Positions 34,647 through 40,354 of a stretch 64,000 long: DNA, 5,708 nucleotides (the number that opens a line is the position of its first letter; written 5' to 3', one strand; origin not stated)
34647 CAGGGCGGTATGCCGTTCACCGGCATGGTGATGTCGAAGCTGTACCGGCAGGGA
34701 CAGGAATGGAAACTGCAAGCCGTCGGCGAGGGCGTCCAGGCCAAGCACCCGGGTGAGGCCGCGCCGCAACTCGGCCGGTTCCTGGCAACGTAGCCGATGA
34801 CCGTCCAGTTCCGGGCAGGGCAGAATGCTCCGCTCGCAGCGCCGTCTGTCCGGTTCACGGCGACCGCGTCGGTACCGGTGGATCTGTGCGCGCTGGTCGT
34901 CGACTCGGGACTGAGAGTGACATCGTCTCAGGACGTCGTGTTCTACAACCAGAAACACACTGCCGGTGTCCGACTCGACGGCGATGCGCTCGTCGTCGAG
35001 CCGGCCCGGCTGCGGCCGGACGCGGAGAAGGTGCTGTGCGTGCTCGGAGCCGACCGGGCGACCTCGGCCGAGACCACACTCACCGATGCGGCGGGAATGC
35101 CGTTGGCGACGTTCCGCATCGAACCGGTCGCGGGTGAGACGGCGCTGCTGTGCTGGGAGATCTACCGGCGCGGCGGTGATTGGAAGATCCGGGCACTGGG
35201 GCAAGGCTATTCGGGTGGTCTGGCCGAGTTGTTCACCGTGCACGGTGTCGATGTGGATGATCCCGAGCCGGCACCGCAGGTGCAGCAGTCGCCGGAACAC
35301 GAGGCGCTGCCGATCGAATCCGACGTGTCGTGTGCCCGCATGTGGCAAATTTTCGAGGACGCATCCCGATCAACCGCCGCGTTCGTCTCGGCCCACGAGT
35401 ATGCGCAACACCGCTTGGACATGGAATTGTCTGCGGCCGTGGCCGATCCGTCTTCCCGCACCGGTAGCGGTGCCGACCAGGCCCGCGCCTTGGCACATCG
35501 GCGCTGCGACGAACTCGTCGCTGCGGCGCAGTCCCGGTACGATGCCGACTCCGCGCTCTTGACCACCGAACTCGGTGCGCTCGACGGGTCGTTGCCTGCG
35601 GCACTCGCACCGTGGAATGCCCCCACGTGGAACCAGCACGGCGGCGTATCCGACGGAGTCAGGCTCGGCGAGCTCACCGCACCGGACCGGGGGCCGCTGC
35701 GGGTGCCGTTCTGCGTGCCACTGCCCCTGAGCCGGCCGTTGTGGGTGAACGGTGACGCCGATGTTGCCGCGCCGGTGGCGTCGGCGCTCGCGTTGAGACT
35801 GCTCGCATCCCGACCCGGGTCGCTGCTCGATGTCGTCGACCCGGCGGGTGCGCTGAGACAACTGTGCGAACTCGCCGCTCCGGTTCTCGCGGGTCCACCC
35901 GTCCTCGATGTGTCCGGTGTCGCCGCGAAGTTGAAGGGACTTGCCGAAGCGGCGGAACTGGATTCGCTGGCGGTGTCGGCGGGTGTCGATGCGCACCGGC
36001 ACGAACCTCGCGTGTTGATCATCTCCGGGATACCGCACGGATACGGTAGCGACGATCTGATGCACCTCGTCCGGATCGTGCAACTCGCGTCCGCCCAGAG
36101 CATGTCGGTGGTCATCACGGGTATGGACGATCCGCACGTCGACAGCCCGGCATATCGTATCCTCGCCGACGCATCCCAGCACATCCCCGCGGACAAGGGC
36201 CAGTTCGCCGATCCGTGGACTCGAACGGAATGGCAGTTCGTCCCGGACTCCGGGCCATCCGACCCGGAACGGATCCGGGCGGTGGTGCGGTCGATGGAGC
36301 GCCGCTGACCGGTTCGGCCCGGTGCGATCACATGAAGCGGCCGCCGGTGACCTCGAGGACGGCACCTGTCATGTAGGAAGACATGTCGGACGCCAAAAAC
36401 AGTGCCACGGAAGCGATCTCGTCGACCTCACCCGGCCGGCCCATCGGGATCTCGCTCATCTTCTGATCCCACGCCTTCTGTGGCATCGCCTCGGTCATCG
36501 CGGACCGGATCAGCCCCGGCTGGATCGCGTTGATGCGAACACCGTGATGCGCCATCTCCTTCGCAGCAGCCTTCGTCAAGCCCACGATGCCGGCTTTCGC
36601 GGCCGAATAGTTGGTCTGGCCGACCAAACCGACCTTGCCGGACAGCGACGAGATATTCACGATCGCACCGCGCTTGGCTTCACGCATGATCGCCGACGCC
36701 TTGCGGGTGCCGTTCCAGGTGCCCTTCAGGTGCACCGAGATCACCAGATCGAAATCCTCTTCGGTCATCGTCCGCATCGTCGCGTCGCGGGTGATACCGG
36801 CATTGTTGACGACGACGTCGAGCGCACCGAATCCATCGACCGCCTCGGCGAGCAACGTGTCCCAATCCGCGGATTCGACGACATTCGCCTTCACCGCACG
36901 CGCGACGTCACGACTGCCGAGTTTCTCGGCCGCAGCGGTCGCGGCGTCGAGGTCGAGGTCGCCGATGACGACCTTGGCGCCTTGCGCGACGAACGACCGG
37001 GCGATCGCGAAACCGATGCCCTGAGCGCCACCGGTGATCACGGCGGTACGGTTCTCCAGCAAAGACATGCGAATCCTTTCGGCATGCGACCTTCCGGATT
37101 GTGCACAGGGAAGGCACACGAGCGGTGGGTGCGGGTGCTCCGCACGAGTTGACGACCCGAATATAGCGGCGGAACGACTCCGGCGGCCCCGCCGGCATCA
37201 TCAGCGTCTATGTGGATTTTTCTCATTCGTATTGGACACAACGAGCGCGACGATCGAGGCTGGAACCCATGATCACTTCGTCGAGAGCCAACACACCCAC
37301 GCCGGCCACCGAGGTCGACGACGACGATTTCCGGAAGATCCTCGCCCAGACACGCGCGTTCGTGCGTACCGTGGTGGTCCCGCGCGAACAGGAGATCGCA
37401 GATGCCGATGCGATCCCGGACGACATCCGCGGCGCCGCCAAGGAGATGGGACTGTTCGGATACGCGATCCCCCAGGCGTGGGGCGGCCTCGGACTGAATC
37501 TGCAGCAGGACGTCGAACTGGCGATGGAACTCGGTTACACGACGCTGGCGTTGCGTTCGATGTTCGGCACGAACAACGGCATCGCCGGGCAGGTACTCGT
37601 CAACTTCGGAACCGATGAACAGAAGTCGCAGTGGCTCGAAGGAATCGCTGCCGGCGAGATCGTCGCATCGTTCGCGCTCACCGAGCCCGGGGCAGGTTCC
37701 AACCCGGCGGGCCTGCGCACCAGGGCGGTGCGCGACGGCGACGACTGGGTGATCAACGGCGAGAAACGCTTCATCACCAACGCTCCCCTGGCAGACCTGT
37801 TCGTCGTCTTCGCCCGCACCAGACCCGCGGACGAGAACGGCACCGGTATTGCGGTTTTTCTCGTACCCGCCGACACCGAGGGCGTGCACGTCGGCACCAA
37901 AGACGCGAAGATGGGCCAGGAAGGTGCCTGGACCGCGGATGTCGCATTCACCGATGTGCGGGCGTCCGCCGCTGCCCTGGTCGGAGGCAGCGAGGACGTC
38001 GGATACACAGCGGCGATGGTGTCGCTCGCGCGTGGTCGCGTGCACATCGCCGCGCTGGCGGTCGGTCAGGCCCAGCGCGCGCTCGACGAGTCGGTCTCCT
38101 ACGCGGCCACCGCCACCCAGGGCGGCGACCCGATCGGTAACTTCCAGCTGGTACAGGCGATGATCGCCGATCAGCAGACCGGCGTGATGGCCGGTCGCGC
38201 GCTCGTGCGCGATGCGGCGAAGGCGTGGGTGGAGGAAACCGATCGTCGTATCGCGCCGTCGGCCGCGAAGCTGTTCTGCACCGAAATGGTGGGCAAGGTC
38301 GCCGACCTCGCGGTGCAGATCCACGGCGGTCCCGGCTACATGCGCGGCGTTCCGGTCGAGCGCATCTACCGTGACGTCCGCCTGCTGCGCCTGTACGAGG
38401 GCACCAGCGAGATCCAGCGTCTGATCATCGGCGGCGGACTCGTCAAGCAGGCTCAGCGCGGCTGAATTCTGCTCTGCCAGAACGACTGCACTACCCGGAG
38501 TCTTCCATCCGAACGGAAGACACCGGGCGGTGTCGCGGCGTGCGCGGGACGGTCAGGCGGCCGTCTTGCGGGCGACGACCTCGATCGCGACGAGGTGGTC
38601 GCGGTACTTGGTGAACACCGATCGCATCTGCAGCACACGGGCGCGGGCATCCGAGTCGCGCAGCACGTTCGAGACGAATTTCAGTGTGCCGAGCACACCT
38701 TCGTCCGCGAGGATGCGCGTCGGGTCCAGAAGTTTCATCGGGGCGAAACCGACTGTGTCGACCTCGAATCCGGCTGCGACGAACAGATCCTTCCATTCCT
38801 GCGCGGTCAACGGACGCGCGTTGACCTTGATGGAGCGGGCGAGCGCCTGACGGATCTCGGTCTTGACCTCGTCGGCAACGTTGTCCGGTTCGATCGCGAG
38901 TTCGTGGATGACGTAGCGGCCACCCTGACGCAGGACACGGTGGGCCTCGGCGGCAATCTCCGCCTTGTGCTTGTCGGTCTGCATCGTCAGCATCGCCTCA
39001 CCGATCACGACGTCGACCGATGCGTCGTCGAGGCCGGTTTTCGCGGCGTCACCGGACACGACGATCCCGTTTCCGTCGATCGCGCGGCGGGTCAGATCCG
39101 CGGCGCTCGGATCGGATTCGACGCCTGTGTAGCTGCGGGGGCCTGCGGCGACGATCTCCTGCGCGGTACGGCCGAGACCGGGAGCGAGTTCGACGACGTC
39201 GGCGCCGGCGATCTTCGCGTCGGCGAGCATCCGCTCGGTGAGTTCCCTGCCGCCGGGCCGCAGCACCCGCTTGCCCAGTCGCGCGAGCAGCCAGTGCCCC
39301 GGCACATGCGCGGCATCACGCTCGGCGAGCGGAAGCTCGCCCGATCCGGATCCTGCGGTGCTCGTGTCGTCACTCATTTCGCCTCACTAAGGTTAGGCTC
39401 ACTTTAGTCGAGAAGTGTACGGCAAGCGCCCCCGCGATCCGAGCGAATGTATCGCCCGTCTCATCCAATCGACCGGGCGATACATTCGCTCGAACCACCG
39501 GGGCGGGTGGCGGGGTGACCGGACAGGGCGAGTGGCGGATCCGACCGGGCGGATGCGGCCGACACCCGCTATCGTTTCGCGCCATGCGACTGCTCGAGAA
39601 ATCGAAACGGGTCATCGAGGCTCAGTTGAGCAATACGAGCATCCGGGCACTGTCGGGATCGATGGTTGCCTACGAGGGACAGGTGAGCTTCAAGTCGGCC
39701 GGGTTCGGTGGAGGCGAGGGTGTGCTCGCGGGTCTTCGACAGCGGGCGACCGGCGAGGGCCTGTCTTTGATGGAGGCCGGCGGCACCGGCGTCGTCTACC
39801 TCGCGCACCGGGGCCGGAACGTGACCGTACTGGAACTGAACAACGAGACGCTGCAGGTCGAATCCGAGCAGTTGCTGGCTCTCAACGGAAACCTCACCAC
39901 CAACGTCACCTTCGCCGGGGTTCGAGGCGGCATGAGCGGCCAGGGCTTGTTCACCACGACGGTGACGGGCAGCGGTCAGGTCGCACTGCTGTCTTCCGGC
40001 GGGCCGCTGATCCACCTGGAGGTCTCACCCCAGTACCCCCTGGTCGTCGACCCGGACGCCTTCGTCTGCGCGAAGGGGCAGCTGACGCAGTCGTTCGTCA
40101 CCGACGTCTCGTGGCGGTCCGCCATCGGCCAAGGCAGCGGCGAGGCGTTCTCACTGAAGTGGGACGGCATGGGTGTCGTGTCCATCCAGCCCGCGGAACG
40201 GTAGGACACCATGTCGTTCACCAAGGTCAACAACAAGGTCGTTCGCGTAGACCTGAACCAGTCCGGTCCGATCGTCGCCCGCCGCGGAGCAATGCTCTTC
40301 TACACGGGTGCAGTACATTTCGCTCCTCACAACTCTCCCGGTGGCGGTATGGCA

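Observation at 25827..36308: Ter-type stress cluster with a translationally coupled operon for a predicted, still uncharacterised nucleoside-like metabolite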

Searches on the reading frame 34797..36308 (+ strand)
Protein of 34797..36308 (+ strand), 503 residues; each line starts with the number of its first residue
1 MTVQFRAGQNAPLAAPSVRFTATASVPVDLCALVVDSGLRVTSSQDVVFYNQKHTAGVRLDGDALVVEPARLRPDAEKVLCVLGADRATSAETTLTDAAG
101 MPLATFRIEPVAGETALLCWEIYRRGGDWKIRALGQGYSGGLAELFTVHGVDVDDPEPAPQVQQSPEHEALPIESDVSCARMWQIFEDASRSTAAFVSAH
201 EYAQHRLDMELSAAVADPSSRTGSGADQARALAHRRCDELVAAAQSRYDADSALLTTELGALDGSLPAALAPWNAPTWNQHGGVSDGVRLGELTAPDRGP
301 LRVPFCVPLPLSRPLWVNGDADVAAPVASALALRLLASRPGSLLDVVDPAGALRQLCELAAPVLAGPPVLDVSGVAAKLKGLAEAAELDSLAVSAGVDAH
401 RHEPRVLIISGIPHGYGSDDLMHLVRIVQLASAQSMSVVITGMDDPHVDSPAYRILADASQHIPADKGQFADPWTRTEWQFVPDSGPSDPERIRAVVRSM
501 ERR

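Call 4: search_protein_families(library=pfam, proteins=[window:34797-36308:+], max_evalue=0.01)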
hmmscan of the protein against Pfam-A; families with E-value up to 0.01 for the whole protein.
window:34797-36308:+ (503 aa): 1 family
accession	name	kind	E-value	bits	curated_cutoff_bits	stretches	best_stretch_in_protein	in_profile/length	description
PF02342.23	TerD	-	4.4e-17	62.6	25.3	1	22-147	35-185/187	TerD domain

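Call 5: search_protein_families(library=ncbifam, proteins=[window:34797-36308:+], max_evalue=0.01)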
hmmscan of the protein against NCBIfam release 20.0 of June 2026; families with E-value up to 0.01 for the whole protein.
window:34797-36308:+ (503 aa): 0 families

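Call 7: search_protein_families(library=padloc, proteins=[window:34797-36308:+], max_evalue=0.01)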
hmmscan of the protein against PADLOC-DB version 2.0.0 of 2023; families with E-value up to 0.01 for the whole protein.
window:34797-36308:+ (503 aa): 0 families

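Call 19: find_homologous_proteins(query=window:34797-36305:+)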
Query window:34797-36305:+ (503 aa): 119 proteins with E <= 0.001 among 8000 candidates.
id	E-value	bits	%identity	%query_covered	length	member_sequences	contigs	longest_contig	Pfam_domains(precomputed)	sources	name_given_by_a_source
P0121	8.8e-296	999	90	100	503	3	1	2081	PF02342.24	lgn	-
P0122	3.2e-246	836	74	100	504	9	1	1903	PF02342.24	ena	-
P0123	1.5e-196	672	64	97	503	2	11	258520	PF02342.24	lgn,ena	-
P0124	3.7e-189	648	58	100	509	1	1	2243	PF02342.24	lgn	-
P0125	7.4e-185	633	59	100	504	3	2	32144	PF02342.24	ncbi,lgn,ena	-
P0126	1.3e-183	629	59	100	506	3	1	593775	PF02342.24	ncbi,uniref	ncbi:TerD family protein [Rhodococcus coprophilus]|uniref:TerD family protein n=1 Tax=Rhodococcus co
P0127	8.1e-183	627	59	99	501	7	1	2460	PF02342.24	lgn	-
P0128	4.1e-182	624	60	99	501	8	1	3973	PF02342.24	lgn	-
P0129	4.1e-182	624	58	99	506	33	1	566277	PF02342.24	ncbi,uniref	ncbi:TerD family protein [Rhodococcus sp. DT1]|uniref:TerD family protein n=1 Tax=Rhodococcus sp. DT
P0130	1.2e-181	623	58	100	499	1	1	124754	PF02342.24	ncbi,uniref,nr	ncbi:TerD family protein [Rhodococcus chondri]|uniref:TerD family protein n=1 Tax=Rhodococcus chondr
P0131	9.2e-180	617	57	99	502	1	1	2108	PF02342.24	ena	-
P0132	2.4e-178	612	58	99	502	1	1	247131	PF02342.24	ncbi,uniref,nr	ncbi:TerD family protein [Rhodococcus artemisiae]|uniref:TerD family protein n=1 Tax=Rhodococcus art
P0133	3.0e-175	602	56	99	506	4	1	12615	PF02342.24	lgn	-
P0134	6.1e-175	601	57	99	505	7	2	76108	PF02342.24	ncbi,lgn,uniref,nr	ncbi:stress response protein SCP2 [Rhodococcus sp. SMB37]|uniref:TerD family protein n=1 Tax=Rhodoco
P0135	1.9e-174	599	57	99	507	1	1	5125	PF02342.24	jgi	jgi:stress response protein SCP2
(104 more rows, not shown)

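Call 41: predict_structure(alignment_id=A2)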
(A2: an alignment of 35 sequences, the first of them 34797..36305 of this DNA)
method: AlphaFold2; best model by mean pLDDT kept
length: 503 residues; sequences in the alignment: 35
mean_pLDDT: 90.5   pTM: 0.68
mean pLDDT of the five models: 90.5, 90.4, 89.5, 88.8, 88.0
residues with pLDDT >= 90: 364; 70-90: 111; 50-70: 17; < 50: 11
segments of 3 or more residues with pLDDT < 50: 160-169
pLDDT, mean of each block of 10 residues (from residue 1): 85 96 97 95 94 97 97 95 97 97 96 93 94 93 94 64 43 67 92 89 93 86 86 94 94 94 92 90 89 93 95 95 96 95 95 94 95 96 92 77 90 92 96 91 90 95 95 87 91 86 79
secondary structure, 60 per line:
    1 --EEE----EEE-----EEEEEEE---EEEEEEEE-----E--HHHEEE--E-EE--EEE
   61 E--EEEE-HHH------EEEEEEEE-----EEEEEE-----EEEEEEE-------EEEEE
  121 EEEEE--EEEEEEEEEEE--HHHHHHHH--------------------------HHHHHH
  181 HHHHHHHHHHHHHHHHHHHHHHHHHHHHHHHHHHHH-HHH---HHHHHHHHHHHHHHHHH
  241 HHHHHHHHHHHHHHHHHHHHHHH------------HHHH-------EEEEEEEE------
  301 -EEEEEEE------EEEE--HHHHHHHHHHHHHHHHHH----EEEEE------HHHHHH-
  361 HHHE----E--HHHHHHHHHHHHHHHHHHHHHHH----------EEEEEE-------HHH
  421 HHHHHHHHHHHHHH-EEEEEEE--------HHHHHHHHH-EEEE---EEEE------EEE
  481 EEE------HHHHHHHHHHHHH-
elements in order: E3-5 E10-12 E18-24 E28-35 E47-49 E58-61 E64-67 E78-85 E91-96 E102-108 E116-125 E128-138 H141-148 H175-216 H224-263 H276-279 E287-294 E302-308 E315-318 H321-338 E343-347 H354-359 H372-394 E405-410 H418-434 E436-442 H451-459 E461-464 E468-471 E478-483 H490-502

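Call 46: fold_search(model_id=the predicted structure, library=pdb)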
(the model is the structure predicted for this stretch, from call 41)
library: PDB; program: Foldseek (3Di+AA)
matches with E <= 10: 1282; with E <= 0.001: 14
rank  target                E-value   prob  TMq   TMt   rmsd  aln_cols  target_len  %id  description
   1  9a6r_B                1.4e-10  1.00  0.27  0.66   3.3       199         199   16  Integrative model of GLPD-SCP2 by crosslinking MS and deep learning (released 2024-09-18)
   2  3ibz                  3.7e-09  1.00  0.24  0.64   3.7       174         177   24  Crystal structure of putative tellurium resistant like protein (TerD) from Streptomyces coelicolor A3(2) (released 2009-08-18)
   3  4lya                  9.1e-06  1.00  0.34  0.33   5.7       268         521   13  EssC (ATPases 2 and 3) from Geobacillus thermodenitrificans (SeMet) (released 2015-02-04)
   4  2qng                  3.0e-05  1.00  0.22  0.60   5.5       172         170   16  Crystal structure of unknown function protein SAV2460 (released 2007-07-31)
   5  6t8g_C                5.8e-05  1.00  0.34  0.42   5.8       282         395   17  Stalled FtsK motor domain bound to dsDNA (released 2019-11-20)
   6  4nh0_B                1.1e-04  1.00  0.28  0.17   8.0       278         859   13  Cytoplasmic domain of the Thermomonospora curvata Type VII Secretion ATPase EccC (released 2015-02-11)
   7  4nh0_A                1.1e-04  1.00  0.31  0.19   6.5       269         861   11  Cytoplasmic domain of the Thermomonospora curvata Type VII Secretion ATPase EccC (released 2015-02-11)
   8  4n1a_B                1.1e-04  1.00  0.27  0.25   8.4       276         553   14  Thermomonospora curvata EccC (ATPases 2 and 3) in complex with a signal sequence peptide (released 2015-02-11)
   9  6tv1                  2.1e-04  1.00  0.29  0.58   4.4       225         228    9  ATPase domain D3 of the EssC coupling protein from S. aureus USA300 (released 2020-01-29)
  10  9jv8                  7.1e-04  1.00  0.33  0.55   5.1       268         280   15  Crystal structure of M. tuberculosis EccCb1-D2 domain (released 2025-10-08)
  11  5fv0_A                7.5e-04  1.00  0.32  0.32   8.9       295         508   11  The cytoplasmic domain of EssC (released 2016-03-02)
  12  8rin_A                8.4e-04  1.00  0.26  0.46   8.4       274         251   12  Crystal structure of EccC5 DUF domain of Mycobacterium tuberculosis (released 2024-11-27)
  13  8rin_B                8.9e-04  1.00  0.26  0.45   8.5       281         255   11  Crystal structure of EccC5 DUF domain of Mycobacterium tuberculosis (released 2024-11-27)
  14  6t8g_B                9.4e-04  1.00  0.31  0.39   6.5       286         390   17  Stalled FtsK motor domain bound to dsDNA (released 2019-11-20)
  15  7b9f_C                1.3e-03  0.99  0.28  0.38   9.3       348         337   14  Structure of the mycobacterial ESX-5 Type VII Secretion System hexameric pore complex (released 2021-07-07)
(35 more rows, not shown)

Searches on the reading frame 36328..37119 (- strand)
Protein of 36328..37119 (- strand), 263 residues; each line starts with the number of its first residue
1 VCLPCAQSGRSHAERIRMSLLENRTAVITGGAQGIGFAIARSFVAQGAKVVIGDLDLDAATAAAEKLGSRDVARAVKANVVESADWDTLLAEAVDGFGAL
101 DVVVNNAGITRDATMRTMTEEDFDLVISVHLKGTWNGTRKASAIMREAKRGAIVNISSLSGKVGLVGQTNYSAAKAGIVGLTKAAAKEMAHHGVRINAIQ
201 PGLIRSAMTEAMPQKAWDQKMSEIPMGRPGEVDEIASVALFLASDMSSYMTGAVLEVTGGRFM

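Call 23: search_protein_families(library=pfam, proteins=[window:36328-37119:-], max_evalue=0.001)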
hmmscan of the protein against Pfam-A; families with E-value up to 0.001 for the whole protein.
window:36328-37119:- (263 aa): 3 families
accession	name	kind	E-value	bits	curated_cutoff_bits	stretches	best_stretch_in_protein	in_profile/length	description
PF13561.12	adh_short_C2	-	2.1e-60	204.7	27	1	32-260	3-234/236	Enoyl-(Acyl carrier protein) reductase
PF00106.31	adh_short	-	3.1e-53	180.6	26.6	1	25-214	2-192/195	short chain dehydrogenase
PF08659.16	KR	-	4.8e-17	62.9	22.6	1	25-185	2-163/180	KR domain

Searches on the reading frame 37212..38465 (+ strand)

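Call 23: search_protein_families(library=pfam, proteins=[window:37212-38465:+], max_evalue=0.001)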
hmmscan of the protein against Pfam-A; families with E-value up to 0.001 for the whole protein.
window:37212-38465:+ (417 aa): 5 families
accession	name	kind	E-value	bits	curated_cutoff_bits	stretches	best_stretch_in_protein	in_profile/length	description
PF00441.29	Acyl-CoA_dh_1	-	4.8e-43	147.3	22.4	1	264-408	3-147/150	Acyl-CoA dehydrogenase, C-terminal domain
PF02770.24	Acyl-CoA_dh_M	-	1.4e-28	99.3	33.3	1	153-249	1-97/97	Acyl-CoA dehydrogenase, middle domain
PF02771.21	Acyl-CoA_dh_N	-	5e-24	85.3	22.9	1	39-149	3-113/113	Acyl-CoA dehydrogenase, N-terminal domain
PF08028.16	Acyl-CoA_dh_2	-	5.4e-17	62.8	22.7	1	279-399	3-133/134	Acyl-CoA dehydrogenase, C-terminal domain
PF11794.13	HpaB_N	-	0.00062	19.9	35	1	180-231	179-231/270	4-hydroxyphenylacetate 3-hydroxylase N terminal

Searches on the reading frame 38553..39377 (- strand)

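Call 23: search_protein_families(library=pfam, proteins=[window:38553-39377:-], max_evalue=0.001)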
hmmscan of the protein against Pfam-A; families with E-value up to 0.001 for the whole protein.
window:38553-39377:- (274 aa): 8 families
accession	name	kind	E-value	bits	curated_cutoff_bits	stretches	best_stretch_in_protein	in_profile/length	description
PF08241.18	Methyltransf_11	-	1.1e-12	48.8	21.2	1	63-157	2-95/95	Methyltransferase domain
PF13649.12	Methyltransf_25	-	7.9e-11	42.9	27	1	61-153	1-97/97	Methyltransferase domain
PF13489.12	Methyltransf_23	-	9.6e-06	25.9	27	1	45-208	11-163/164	Methyltransferase domain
PF05148.21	Methyltransf_8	-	7.7e-05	23.1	27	1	104-161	106-160/219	Hypothetical methyltransferase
PF13847.12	Methyltransf_31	-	0.00019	21.5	27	1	60-200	6-142/145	Methyltransferase domain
PF00891.24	Methyltransf_2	-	0.00029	20.7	22.3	1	61-205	66-210/210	O-methyltransferase domain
PF20922.3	Anamorsin_N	-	0.00031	20.9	27.1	1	116-174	47-104/163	Anamorsin, N-terminal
PF08242.18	Methyltransf_12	-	0.00053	21.1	30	0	63-154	2-97/98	Methyltransferase domain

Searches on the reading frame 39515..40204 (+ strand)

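Call 23: search_protein_families(library=pfam, proteins=[window:39515-40204:+], max_evalue=0.001)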
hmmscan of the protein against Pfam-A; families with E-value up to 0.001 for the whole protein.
window:39515-40204:+ (229 aa): 1 family
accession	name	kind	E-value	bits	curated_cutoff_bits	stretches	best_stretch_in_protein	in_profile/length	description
PF01987.23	AIM24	-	9.2e-31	107.6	25.7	1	26-226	3-204/205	Mitochondrial biogenesis AIM24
